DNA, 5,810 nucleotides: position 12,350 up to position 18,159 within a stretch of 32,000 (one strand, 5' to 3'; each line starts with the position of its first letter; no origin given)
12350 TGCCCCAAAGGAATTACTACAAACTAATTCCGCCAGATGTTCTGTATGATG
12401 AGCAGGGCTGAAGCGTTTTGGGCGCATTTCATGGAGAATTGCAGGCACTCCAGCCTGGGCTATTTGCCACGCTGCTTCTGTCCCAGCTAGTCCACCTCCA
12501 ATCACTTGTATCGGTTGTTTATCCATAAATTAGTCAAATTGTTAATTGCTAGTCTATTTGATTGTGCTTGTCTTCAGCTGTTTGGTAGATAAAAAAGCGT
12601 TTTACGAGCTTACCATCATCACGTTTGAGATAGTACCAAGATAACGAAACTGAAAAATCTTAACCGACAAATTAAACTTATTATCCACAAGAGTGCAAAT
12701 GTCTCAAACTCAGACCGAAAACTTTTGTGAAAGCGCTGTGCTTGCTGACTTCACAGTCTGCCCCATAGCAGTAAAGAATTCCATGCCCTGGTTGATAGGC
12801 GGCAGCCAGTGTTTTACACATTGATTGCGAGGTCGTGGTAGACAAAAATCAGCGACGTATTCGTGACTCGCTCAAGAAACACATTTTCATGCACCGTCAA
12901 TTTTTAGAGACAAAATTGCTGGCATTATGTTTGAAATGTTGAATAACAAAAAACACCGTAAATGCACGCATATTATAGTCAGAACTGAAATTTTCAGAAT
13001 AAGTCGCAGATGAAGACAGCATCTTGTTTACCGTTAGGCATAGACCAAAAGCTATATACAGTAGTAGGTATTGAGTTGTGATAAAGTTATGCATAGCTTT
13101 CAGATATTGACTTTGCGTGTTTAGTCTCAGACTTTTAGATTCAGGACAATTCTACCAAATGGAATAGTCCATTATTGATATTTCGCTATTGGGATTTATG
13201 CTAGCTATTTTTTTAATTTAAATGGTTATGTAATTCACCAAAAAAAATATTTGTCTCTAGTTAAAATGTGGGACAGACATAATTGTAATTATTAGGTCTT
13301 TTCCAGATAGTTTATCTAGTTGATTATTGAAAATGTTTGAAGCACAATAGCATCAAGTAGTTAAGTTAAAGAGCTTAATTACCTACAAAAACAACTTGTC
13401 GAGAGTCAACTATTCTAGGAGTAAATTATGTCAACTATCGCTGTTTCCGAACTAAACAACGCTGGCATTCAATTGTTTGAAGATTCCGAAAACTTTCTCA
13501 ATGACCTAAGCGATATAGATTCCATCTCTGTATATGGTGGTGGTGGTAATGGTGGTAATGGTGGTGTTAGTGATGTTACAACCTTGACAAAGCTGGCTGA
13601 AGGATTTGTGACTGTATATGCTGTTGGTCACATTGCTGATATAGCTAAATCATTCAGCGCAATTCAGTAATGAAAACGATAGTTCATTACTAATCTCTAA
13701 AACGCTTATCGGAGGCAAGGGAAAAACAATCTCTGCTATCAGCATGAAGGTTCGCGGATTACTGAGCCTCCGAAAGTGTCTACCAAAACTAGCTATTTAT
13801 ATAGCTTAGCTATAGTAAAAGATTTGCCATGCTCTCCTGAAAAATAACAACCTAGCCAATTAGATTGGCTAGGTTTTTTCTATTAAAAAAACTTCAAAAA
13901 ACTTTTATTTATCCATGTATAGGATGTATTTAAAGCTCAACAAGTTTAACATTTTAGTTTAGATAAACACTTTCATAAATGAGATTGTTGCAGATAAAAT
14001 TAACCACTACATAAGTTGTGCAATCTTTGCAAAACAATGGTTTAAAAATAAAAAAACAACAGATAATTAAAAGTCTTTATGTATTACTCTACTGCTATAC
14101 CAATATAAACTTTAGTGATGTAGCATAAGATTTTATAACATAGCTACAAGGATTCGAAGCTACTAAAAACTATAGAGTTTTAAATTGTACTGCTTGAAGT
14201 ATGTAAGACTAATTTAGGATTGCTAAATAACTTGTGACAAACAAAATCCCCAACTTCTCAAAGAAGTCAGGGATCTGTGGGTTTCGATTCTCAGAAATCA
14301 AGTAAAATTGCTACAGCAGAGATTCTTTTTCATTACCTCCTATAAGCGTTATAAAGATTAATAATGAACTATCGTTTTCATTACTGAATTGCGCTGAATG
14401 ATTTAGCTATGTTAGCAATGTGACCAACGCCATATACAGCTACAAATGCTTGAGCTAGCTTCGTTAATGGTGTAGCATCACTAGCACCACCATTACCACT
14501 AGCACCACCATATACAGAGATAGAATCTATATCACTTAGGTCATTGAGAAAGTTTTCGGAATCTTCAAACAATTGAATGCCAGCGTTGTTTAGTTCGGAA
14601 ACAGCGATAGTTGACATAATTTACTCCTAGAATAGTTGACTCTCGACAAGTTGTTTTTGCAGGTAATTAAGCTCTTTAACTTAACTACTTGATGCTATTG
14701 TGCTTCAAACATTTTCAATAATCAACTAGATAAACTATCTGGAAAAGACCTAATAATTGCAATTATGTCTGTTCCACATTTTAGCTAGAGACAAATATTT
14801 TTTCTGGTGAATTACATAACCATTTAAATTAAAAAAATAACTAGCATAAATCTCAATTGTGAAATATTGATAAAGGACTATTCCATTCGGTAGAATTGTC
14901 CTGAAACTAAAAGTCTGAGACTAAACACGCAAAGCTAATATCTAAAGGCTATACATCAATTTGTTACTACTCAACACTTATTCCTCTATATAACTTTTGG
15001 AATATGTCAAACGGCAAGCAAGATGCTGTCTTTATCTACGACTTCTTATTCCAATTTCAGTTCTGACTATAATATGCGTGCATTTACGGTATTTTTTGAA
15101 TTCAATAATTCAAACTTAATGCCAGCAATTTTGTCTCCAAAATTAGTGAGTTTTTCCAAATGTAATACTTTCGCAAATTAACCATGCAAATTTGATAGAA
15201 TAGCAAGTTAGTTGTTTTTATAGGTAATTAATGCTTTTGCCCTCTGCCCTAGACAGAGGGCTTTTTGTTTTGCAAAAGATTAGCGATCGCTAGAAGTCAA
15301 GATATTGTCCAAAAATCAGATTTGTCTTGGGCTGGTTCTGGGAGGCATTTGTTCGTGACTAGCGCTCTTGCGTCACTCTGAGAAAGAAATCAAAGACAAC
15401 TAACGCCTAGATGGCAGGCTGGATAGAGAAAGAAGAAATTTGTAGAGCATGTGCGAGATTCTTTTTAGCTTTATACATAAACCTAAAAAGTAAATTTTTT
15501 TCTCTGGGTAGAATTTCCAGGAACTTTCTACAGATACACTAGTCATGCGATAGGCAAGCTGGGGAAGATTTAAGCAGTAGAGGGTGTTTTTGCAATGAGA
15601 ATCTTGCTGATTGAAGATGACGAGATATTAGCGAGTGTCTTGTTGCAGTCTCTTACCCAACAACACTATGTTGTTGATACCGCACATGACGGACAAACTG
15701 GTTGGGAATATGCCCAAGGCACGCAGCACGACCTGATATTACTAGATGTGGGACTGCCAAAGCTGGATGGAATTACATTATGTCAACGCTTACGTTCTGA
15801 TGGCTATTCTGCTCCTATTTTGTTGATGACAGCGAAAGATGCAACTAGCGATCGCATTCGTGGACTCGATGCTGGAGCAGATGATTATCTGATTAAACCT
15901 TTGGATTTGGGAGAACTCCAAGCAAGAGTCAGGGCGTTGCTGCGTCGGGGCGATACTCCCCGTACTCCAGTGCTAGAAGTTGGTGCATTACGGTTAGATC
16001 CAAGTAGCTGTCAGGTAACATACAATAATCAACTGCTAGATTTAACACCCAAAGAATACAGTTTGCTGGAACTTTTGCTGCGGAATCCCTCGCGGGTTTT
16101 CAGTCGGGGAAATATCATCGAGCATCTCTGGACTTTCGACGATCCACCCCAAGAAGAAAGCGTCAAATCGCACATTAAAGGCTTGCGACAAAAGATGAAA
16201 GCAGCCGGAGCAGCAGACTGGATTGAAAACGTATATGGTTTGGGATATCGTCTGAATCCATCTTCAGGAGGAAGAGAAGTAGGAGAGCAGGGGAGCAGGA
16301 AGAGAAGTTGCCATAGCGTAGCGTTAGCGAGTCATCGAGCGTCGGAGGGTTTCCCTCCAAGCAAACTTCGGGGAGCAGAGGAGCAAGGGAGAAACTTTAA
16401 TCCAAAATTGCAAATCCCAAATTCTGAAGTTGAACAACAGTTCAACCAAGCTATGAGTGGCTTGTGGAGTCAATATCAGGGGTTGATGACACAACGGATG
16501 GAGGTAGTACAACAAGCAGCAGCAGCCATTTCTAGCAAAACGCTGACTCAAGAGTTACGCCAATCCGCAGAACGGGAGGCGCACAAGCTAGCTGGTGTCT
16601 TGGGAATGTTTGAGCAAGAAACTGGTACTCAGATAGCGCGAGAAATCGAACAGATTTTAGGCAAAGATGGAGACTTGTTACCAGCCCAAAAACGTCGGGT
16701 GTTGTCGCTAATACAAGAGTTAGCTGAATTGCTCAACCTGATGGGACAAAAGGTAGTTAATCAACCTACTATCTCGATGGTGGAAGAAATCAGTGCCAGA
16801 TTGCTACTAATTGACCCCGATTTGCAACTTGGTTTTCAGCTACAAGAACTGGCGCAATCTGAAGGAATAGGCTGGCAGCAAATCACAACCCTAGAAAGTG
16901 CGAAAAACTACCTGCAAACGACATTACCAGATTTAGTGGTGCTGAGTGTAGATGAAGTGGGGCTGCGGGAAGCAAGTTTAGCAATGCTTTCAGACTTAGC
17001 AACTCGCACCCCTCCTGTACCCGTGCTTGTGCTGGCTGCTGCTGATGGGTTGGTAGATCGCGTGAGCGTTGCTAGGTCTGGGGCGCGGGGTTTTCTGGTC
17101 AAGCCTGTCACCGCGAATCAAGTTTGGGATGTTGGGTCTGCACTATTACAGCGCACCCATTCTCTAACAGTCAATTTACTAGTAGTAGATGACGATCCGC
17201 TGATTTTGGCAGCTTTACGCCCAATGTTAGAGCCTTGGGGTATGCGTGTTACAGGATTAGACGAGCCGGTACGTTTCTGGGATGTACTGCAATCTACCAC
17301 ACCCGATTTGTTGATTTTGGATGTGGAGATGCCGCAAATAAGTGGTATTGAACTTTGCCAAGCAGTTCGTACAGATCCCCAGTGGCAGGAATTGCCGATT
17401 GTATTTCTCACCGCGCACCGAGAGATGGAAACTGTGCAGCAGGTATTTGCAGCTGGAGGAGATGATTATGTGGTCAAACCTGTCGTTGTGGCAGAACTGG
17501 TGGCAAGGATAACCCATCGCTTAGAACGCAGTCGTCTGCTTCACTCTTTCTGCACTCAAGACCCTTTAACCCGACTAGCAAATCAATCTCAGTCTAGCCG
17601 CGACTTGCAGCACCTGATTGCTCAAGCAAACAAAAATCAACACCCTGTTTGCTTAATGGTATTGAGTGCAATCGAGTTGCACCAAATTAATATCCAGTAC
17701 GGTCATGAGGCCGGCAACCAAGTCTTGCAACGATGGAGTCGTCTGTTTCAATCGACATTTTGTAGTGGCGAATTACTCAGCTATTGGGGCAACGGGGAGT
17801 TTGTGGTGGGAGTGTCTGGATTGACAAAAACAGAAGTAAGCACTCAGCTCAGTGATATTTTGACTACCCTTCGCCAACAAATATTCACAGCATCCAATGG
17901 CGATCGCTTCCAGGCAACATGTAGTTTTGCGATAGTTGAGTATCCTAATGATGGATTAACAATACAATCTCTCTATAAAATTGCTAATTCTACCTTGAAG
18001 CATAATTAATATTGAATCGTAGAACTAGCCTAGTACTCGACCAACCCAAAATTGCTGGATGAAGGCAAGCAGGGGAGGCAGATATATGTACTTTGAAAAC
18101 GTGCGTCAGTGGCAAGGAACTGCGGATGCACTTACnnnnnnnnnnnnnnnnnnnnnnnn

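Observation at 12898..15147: Inverted ~840-bp duplication with two double-glycine-leader peptide genes: leader and 5' region nearly unchanged, core peptide diversified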

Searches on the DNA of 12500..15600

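Call 42: search_rna_families(source=window, start=12500, end=15600, threshold=evalue, max_evalue=1)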
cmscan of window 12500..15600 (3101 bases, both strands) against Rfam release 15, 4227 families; matches with E-value up to 1: 3.
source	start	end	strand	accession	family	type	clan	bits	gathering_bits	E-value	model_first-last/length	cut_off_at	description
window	15203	15278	+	RF02732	JA04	Gene; sRNA;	-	26.3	81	0.71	1-81/81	no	Aggregatibacter sRNA JA04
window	13845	13938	-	RF02450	ncr1175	Gene; sRNA;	-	23.7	60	0.3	1-110/110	no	Bacillus sRNA ncr1175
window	13830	13881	+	RF02399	NsiR1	Gene; sRNA;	-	22.1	39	0.29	1-60/60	no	Nitrogen stress-induced RNA 1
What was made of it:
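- On Known RNA families (for the conserved 5' region): Both fall on terminator hairpins (call 42).
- Tried and rejected: Rfam on 12500-15600 gave nothing above threshold (call 42).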

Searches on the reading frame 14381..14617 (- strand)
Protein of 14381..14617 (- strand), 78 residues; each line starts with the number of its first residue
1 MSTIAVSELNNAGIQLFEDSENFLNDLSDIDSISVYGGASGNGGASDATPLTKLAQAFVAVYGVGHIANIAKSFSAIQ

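Call 5: search_protein_families(library=ncbifam, proteins=[window:14381-14617:-], max_evalue=10)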
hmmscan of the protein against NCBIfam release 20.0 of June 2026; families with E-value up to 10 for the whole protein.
window:14381-14617:- (78 aa): 1 family
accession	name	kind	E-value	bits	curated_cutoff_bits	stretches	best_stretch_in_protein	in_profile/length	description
NF000018.2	trim_DfrA10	exception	0.14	12.1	400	1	2-40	68-107/187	trimethoprim-resistant dihydrofolate reductase DfrA10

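Call 6: search_protein_families(library=pfam, proteins=[window:14381-14617:-], max_evalue=10)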
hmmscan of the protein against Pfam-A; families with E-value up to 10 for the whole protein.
window:14381-14617:- (78 aa): 0 families

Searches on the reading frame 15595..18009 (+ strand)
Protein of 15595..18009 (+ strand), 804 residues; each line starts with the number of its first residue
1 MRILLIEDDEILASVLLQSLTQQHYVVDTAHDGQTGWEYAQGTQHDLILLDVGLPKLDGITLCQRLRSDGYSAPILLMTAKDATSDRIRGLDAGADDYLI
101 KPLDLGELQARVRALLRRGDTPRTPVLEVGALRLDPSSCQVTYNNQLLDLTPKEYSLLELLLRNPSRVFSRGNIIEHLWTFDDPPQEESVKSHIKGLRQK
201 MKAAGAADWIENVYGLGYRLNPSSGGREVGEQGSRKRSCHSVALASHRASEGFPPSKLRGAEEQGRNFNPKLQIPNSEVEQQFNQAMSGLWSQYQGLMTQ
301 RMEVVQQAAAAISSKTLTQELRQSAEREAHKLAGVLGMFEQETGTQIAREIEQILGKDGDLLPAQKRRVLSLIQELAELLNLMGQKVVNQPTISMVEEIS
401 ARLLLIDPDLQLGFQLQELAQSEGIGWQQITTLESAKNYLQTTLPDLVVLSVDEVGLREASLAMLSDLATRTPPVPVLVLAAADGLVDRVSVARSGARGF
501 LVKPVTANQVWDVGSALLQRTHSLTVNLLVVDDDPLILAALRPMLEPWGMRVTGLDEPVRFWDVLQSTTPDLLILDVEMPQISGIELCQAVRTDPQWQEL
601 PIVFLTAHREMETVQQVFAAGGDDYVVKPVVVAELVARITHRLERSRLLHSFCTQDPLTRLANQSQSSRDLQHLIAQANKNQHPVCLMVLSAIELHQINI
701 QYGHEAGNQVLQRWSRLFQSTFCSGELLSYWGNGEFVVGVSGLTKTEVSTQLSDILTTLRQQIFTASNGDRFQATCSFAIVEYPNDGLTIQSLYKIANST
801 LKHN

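Call 11: search_protein_families(library=pfam, proteins=[window:15595-18009:+], max_evalue=0.001)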
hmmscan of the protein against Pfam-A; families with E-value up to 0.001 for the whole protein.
window:15595-18009:+ (804 aa): 5 families
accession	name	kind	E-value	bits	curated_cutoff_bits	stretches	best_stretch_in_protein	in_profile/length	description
PF00072.30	Response_reg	-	6.8e-67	223.1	30.2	3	3-113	1-111/111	Response regulator receiver domain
PF00486.34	Trans_reg_C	-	8.5e-22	77.5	26.2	1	147-220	3-77/77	Transcriptional regulatory protein, C terminal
PF00990.26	GGDEF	-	3.1e-21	76.2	23.8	1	655-802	3-152/161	Diguanylate cyclase, GGDEF domain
PF01627.28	Hpt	-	4e-07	30.6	24.6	1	295-378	7-80/84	Hpt domain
PF21695.3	GlnR_1st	-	0.0001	22.6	27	0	1-114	1-109/111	Transcription regulator GlnR, N-terminal domain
